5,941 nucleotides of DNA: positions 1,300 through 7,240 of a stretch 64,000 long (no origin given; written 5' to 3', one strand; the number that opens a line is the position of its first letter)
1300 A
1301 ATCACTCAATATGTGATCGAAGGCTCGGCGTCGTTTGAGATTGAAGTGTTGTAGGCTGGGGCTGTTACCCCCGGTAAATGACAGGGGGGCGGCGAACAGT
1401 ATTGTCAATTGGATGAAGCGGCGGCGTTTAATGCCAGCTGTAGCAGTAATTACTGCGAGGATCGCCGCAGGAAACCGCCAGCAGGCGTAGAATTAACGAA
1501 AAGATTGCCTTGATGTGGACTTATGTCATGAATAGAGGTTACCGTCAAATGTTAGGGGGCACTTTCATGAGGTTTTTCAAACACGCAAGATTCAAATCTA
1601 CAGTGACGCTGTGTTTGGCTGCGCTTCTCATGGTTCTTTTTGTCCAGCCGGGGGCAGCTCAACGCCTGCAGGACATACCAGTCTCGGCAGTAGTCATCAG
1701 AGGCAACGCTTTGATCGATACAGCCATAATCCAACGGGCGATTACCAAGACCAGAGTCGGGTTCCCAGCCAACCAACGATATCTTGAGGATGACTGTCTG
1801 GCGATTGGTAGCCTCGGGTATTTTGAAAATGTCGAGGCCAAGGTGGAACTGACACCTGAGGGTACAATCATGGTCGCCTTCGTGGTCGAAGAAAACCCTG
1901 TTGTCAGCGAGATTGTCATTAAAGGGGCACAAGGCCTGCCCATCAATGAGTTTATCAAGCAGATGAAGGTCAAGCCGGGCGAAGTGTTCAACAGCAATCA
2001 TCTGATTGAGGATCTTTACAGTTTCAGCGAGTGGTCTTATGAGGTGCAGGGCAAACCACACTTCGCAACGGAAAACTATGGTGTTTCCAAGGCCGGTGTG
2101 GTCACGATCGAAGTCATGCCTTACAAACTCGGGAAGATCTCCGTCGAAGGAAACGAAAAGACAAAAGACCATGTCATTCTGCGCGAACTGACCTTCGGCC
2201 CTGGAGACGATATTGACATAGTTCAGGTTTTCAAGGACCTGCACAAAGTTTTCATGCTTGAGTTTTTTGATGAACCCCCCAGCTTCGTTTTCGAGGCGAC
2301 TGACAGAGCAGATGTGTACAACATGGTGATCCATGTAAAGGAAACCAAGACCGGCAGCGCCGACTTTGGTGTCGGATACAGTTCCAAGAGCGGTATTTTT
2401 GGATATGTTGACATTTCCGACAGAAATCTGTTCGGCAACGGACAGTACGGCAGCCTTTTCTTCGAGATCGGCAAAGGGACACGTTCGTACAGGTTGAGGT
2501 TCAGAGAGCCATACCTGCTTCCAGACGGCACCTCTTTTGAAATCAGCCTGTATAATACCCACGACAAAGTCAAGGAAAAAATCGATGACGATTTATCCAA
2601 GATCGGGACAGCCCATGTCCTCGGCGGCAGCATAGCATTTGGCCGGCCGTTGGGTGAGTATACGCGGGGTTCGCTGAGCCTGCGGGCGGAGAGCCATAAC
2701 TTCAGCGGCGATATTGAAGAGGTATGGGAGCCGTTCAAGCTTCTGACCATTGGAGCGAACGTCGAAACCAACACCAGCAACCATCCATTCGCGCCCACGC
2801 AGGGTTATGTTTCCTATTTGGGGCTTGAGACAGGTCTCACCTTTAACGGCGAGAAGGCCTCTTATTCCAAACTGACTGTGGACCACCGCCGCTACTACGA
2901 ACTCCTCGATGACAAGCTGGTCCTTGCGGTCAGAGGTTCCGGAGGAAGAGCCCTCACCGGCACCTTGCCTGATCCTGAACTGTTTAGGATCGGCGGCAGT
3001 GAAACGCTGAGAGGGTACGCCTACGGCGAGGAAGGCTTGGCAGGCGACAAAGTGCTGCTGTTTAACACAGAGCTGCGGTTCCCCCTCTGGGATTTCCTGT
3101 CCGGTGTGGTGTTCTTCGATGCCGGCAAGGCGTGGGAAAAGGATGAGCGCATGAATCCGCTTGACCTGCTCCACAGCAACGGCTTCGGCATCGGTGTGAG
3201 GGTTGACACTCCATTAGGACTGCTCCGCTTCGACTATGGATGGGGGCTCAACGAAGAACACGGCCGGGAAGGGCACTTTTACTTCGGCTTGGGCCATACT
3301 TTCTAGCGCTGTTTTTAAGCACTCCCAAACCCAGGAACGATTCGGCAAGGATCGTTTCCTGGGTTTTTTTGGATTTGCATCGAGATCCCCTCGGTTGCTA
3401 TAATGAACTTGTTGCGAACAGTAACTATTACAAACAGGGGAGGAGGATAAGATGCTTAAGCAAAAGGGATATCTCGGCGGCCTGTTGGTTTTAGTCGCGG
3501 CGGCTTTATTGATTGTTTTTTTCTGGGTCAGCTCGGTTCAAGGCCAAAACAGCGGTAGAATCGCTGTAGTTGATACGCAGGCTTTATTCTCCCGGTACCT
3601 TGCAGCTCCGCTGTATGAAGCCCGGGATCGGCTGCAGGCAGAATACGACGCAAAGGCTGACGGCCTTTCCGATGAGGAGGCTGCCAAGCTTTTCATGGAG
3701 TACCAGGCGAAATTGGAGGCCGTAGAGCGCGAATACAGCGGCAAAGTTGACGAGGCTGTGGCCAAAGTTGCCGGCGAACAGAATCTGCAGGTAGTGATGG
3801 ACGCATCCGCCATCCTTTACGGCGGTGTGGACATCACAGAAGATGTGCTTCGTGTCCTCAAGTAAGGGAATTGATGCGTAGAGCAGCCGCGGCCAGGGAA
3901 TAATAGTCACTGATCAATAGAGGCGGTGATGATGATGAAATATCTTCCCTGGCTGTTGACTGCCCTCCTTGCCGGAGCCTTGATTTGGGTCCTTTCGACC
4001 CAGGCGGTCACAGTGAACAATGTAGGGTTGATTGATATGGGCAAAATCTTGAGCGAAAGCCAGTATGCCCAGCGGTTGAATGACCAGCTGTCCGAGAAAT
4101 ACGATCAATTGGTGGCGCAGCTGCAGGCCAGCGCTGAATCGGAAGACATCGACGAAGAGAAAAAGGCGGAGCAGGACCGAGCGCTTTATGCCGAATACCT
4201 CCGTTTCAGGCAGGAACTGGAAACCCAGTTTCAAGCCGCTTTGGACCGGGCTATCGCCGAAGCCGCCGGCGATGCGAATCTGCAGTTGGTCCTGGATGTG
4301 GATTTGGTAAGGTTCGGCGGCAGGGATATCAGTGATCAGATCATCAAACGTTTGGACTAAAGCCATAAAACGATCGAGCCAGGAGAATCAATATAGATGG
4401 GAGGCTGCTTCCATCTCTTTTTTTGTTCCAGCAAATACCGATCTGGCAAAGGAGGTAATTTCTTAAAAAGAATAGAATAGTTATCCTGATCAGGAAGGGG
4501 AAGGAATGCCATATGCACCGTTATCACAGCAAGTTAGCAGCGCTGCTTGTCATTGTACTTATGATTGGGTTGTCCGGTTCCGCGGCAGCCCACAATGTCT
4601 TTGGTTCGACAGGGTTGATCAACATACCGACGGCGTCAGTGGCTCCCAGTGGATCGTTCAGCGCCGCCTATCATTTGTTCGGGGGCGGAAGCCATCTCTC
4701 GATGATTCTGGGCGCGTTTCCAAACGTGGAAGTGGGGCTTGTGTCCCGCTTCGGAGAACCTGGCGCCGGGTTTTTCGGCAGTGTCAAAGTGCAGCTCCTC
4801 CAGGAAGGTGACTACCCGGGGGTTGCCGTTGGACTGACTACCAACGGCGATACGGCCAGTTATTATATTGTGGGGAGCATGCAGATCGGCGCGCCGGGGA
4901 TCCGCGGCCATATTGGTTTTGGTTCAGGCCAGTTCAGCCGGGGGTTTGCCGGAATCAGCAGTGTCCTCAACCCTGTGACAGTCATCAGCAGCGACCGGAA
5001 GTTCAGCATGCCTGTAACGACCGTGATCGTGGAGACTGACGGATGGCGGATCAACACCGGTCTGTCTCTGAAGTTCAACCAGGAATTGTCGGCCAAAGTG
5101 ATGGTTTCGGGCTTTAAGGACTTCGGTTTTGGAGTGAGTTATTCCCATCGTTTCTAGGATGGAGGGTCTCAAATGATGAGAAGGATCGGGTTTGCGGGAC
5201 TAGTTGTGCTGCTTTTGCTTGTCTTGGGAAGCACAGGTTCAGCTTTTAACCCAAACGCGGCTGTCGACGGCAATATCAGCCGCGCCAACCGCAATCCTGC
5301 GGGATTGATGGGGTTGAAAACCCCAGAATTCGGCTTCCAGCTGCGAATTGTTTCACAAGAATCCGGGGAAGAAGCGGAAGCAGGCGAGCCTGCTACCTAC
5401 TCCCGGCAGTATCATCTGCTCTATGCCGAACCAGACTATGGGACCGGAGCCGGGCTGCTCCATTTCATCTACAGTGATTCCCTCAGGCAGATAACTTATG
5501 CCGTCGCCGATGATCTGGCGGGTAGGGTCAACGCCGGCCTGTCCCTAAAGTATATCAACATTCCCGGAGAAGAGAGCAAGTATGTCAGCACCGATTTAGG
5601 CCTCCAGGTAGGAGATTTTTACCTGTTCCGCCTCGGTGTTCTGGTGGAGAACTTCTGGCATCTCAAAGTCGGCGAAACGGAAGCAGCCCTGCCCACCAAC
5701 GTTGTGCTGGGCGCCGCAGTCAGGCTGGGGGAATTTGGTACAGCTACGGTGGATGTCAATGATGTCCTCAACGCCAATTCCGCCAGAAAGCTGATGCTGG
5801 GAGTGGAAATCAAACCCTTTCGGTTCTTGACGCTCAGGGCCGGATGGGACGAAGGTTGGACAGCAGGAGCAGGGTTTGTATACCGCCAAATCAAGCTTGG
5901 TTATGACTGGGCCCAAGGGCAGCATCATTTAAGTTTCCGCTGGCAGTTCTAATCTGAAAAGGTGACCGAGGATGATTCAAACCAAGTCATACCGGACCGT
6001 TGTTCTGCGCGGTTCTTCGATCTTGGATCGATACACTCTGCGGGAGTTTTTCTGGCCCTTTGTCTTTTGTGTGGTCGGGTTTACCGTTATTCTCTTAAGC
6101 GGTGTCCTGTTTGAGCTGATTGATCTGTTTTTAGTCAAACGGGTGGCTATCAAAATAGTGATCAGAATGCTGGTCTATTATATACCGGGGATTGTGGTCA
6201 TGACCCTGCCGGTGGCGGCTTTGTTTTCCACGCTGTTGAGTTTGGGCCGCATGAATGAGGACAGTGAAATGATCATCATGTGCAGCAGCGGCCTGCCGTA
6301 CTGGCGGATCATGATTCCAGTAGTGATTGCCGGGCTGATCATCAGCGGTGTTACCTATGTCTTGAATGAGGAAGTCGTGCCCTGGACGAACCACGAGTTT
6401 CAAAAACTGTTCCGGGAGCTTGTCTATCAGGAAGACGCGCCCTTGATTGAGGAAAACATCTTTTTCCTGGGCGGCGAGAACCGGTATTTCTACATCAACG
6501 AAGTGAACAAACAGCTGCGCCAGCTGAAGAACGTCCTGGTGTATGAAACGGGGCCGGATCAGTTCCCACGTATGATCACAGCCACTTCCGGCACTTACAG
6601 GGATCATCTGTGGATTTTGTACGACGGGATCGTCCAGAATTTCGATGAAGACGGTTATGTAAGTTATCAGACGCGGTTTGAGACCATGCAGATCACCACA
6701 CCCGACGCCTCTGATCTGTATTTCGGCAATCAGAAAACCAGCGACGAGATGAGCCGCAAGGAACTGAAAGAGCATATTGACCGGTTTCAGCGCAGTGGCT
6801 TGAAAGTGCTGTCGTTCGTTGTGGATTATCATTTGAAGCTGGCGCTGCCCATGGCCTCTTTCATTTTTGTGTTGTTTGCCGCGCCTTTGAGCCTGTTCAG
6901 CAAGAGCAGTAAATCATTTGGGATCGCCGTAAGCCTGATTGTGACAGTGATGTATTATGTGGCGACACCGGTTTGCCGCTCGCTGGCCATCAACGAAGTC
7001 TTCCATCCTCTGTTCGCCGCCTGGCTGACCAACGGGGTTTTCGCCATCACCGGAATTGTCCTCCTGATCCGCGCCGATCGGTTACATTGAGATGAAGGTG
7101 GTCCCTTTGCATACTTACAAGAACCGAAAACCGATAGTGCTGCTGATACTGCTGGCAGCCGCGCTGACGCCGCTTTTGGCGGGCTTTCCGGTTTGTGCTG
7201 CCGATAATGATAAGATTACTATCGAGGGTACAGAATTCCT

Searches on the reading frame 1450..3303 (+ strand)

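Call 77: search_protein_families(library=pfam, max_evalue=0.001, proteins=[window:1450-3303:+])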
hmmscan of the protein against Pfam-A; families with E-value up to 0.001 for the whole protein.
window:1450-3303:+ (618 aa): 3 families
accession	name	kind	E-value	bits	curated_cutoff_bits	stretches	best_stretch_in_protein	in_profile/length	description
PF01103.29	Omp85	-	1e-51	176.8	24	1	326-618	1-325/325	Omp85 superfamily domain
PF07244.20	POTRA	-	2.9e-17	63.6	21.3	2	225-298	1-78/79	Surface antigen variable number repeat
PF03865.19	ShlB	-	5e-05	23.4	22.7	1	503-584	231-310/311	Haemolysin secretion/activation protein ShlB/FhaC/HecB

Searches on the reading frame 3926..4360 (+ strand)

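Call 77: search_protein_families(library=pfam, max_evalue=0.001, proteins=[window:3926-4360:+])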
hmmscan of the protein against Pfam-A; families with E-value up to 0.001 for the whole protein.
window:3926-4360:+ (144 aa): 1 family
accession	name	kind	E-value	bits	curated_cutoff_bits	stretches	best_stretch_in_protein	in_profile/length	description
PF03938.19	OmpH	-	9.7e-10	39.2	32.4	2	77-143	70-141/141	Outer membrane protein (OmpH-like)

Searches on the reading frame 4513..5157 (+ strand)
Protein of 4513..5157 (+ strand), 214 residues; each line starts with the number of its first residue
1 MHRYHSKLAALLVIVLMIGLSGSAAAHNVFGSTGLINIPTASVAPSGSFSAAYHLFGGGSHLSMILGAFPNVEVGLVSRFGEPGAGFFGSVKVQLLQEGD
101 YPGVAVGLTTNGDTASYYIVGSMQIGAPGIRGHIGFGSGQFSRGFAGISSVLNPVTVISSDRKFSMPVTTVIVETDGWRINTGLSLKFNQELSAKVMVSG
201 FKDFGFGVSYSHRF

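Call 77: search_protein_families(library=pfam, max_evalue=0.001, proteins=[window:4513-5157:+])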
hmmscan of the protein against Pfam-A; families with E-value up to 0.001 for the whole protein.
window:4513-5157:+ (214 aa): 1 family
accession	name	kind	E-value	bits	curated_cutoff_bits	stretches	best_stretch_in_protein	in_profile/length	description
PF06082.17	YjbH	-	9.8e-08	31.7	24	1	28-142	3-133/658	Exopolysaccharide biosynthesis protein YbjH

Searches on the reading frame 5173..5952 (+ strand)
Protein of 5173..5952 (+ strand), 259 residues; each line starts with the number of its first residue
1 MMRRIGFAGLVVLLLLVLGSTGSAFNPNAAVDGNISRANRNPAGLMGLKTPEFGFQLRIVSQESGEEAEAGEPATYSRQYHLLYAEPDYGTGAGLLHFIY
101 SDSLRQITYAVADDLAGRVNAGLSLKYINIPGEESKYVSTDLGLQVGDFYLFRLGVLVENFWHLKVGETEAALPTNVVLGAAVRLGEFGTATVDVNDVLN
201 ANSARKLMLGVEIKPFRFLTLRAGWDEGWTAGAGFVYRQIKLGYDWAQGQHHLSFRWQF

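Call 77: search_protein_families(library=pfam, max_evalue=0.001, proteins=[window:5173-5952:+])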
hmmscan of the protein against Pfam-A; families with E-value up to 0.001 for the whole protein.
window:5173-5952:+ (259 aa): 1 family
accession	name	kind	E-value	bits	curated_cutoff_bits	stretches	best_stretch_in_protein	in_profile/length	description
PF03349.22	Toluene_X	-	0.0003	19.8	29.7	1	20-63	22-65/421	Outer membrane protein transport protein (OMPP1/FadL/TodX)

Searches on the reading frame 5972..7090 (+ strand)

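Call 3: search_protein_families(library=pfam, proteins=[window:5972-7090:+], max_evalue=0.01)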
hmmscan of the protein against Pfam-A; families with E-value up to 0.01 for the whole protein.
window:5972-7090:+ (372 aa): 1 family
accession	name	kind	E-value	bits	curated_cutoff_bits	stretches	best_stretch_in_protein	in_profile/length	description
PF03739.19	LptF_LptG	-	4.7e-93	312.5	27.9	1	20-367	1-353/353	Lipopolysaccharide export system permease LptF/LptG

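Call 4: search_protein_families(library=ncbifam, proteins=[window:5972-7090:+], max_evalue=0.01)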
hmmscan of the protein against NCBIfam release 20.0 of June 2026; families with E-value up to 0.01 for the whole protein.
window:5972-7090:+ (372 aa): 3 families
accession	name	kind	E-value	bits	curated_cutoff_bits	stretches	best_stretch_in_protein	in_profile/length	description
TIGR04408.1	LptG_lptG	equivalog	1e-58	198.7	240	1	17-367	1-350/351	LPS export ABC transporter permease LptG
TIGR04407.1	LptF_YjgP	equivalog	3.2e-56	190.5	230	1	17-366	1-346/347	LPS export ABC transporter permease LptF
TIGR00122.1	birA_repr_reg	equivalog_domain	0.0062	16.4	70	0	259-293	24-58/69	biotin operon repressor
